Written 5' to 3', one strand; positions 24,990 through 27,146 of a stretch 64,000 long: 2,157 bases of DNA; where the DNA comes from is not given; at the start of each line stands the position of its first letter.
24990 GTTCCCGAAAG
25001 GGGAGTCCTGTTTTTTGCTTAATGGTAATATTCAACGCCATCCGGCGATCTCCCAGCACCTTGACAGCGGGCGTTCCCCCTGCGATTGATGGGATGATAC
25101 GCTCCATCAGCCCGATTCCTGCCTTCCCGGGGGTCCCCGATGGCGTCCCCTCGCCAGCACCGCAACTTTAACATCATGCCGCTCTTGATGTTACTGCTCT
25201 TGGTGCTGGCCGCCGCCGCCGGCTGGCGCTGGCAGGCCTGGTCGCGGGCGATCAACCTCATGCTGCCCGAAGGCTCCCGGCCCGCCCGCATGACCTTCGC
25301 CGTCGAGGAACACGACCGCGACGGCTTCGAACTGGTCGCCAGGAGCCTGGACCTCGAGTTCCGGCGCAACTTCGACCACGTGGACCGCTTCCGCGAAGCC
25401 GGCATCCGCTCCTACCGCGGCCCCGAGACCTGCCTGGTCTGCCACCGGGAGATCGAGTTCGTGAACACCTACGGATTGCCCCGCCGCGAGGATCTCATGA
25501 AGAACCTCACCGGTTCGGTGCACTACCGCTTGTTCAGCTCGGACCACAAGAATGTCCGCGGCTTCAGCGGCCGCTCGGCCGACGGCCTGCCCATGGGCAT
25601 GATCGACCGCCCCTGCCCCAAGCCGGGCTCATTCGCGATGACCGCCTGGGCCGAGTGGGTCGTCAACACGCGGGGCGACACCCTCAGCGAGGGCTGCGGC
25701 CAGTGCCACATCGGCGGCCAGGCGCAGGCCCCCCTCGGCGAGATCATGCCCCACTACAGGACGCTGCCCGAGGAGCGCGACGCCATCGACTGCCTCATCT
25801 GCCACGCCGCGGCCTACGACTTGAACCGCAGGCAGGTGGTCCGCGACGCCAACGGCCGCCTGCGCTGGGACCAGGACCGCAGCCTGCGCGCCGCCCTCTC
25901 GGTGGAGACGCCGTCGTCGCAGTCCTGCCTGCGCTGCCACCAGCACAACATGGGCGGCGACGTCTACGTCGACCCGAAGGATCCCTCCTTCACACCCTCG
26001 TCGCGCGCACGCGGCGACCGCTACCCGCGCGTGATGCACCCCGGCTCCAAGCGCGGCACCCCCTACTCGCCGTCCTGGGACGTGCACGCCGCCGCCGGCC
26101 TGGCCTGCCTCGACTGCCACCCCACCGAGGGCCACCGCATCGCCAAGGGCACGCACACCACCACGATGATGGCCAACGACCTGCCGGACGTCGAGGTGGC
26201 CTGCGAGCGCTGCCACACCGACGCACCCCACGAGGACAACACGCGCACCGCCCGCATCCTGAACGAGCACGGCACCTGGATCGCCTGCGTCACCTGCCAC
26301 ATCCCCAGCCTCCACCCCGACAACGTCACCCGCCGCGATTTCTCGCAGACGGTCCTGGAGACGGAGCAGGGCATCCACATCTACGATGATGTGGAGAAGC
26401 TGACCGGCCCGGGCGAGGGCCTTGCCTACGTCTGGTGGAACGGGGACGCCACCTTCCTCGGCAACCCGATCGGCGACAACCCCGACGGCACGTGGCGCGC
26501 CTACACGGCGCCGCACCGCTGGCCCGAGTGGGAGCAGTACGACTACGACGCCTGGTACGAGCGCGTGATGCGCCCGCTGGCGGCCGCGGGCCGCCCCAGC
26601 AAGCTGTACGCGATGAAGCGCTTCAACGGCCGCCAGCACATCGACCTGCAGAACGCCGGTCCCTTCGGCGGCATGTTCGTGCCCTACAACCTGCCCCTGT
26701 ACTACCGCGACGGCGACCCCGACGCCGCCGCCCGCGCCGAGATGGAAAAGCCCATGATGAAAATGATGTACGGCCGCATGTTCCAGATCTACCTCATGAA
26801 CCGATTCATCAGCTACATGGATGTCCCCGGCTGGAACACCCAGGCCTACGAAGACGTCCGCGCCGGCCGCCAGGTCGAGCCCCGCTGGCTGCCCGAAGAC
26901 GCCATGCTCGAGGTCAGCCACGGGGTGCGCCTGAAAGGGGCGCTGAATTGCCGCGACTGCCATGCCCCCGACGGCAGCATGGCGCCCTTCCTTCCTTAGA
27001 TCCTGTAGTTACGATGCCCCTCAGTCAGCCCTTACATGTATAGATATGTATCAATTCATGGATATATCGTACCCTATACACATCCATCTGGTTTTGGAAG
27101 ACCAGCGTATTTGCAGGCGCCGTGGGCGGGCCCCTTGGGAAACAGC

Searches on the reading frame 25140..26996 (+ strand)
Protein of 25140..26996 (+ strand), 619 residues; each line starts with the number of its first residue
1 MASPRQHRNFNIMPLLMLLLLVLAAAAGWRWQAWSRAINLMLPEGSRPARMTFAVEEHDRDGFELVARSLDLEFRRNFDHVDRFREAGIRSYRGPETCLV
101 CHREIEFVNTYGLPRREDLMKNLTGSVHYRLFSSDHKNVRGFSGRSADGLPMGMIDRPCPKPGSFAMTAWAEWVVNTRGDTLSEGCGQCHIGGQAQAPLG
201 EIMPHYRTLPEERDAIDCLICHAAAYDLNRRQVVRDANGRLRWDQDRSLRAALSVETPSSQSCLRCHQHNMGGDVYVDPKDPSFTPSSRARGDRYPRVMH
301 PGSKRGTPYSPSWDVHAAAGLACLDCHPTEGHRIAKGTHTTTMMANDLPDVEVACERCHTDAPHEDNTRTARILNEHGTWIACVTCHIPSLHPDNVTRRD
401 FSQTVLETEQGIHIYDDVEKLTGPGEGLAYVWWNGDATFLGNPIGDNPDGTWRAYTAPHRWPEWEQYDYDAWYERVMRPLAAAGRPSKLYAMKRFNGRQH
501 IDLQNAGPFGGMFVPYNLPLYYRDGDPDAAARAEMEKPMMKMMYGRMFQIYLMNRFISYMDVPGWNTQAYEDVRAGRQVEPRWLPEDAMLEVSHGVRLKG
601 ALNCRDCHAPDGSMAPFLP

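Call 6: search_protein_families(library=pfam, proteins=[window:25140-26996:+], max_evalue=0.01)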
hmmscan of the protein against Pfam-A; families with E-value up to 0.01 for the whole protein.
window:25140-26996:+ (619 aa): 5 families
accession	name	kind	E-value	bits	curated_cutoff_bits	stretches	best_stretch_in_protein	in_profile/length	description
PF14522.11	Cytochrome_C7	-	1.6e-11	44.3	24.8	1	314-387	6-66/67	Cytochrome c7 and related cytochrome c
PF14537.11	Cytochrom_c3_2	-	2e-06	28.6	25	1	315-387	1-64/79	Cytochrome c3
PF22113.1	Mtrc-MtrF_II-IV_dom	-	3.4e-05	23.9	30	0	91-270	24-166/176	Outer membrane cytochrome MtrC/MtrF-like, domains II/IV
PF09699.15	Paired_CXXCH_1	-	0.00038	20.5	20.6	0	603-618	8-23/41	Doubled CXXCH motif (Paired_CXXCH_1)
PF13435.11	Cytochrome_C554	-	0.0094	17.3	20.8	0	321-360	49-84/84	Cytochrome c554 and c-prime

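Call 7: search_protein_families(library=ncbifam, proteins=[window:25140-26996:+], max_evalue=0.01)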
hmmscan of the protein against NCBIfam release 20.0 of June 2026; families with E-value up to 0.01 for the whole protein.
window:25140-26996:+ (619 aa): 8 families
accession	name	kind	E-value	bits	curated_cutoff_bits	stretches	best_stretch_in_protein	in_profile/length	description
TIGR04315.1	octaheme_Shew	subfamily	2.3e-22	79.6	375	2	312-398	176-261/440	tetrathionate reductase family octaheme c-type cytochrome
TIGR03508.1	decahem_SO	subfamily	2.1e-08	34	192.2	1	315-389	89-152/258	DmsE family decaheme c-type cytochrome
NF040943.1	cytoc3_ExtM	equivalog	8.7e-07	27.6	800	1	179-377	141-315/599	selenite/tellurite reduction operon c-type cytochrome ExtM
TIGR04314.1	methano7heme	equivalog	1.4e-05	24.1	250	1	313-392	209-285/494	methanogenesis multiheme c-type cytochrome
NF041028.1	decahem_GSU2203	exception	1.9e-05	24.1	325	0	322-389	38-110/317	GSU2203 family decaheme c-type cytochrome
NF041198.1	UshA_like_PCGU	equivalog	0.00029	19.6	275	1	321-389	443-510/519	UshA-like (seleno)protein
NF008659.0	PRK11659.1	equivalog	0.00082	19.1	184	0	183-269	46-119/188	cytochrome c nitrite reductase pentaheme subunit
NF040968.1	FeS_ExtO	equivalog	0.0088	14.9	200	1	255-331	125-192/416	selenite/tellurite reduction operon b-type cytochrome iron-sulfur cluster-binding subunit ExtO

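Call 42: search_solved_structures(query=window:25140-26996:+, max_evalue=1)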
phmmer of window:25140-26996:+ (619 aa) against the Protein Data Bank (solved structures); distinct sequences matched with E-value up to 1: 7.
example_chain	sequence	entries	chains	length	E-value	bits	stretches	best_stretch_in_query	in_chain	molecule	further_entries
1sp3_A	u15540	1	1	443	3.1e-08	35.6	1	212-405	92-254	cytochrome c, putative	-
2ozy_A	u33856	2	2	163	0.021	16.3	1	321-390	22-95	Cytochrome c-type protein nrfB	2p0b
2j7a_A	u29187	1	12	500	0.041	15.4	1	301-363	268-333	CYTOCHROME C NITRITE REDUCTASE NRFA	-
2vr0_A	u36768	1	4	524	0.045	15.3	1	301-363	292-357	CYTOCHROME C NITRITE REDUCTASE, CATALYTIC SUBUNIT NFRA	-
1oah_A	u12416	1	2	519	0.056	15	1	315-365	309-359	CYTOCHROME C NITRITE REDUCTASE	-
8bcx_A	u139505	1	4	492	0.073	14.6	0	314-364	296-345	Nitrite reductase (cytochrome; ammonia-forming)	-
4wjy_A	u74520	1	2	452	0.88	11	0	307-361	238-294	Cytochrome c-552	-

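Call 63: find_related_loci(query=A2, collection=metagenome_contigs, flank=10000)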
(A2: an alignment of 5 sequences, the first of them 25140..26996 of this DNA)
Query A2 (619 aa) in metagenome_contigs; peptide patterns used: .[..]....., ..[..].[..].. (x = any residue, [..] = any of these).
415 stretches matched a pattern; 70 encode a relative of the query (tblastn E <= 1e-3); 70 distinct loci.
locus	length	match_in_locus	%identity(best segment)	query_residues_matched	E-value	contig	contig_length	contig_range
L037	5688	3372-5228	90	1-619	0e+0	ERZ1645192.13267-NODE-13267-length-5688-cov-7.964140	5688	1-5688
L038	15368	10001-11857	88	1-619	0e+0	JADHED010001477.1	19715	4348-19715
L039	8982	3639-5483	64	3-614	0e+0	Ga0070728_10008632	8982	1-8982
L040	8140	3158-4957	64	10-614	0e+0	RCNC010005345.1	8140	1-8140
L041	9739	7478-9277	65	16-614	0e+0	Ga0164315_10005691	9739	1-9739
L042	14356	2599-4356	67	29-614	0e+0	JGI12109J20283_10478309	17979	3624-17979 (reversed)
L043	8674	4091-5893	63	14-614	0e+0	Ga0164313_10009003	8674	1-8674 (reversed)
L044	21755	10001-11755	66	28-614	0e+0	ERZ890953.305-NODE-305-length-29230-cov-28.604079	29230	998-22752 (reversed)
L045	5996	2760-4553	66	1-613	0e+0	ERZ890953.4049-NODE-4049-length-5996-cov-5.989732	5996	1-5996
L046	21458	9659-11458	63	10-614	0e+0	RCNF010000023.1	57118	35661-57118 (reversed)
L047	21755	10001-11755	65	34-614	0e+0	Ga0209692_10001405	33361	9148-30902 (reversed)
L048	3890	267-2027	64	33-614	0e+0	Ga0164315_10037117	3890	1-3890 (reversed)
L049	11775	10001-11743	67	34-609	0e+0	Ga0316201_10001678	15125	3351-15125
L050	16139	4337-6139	62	14-614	0e+0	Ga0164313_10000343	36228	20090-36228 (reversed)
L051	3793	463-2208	63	35-614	0e+0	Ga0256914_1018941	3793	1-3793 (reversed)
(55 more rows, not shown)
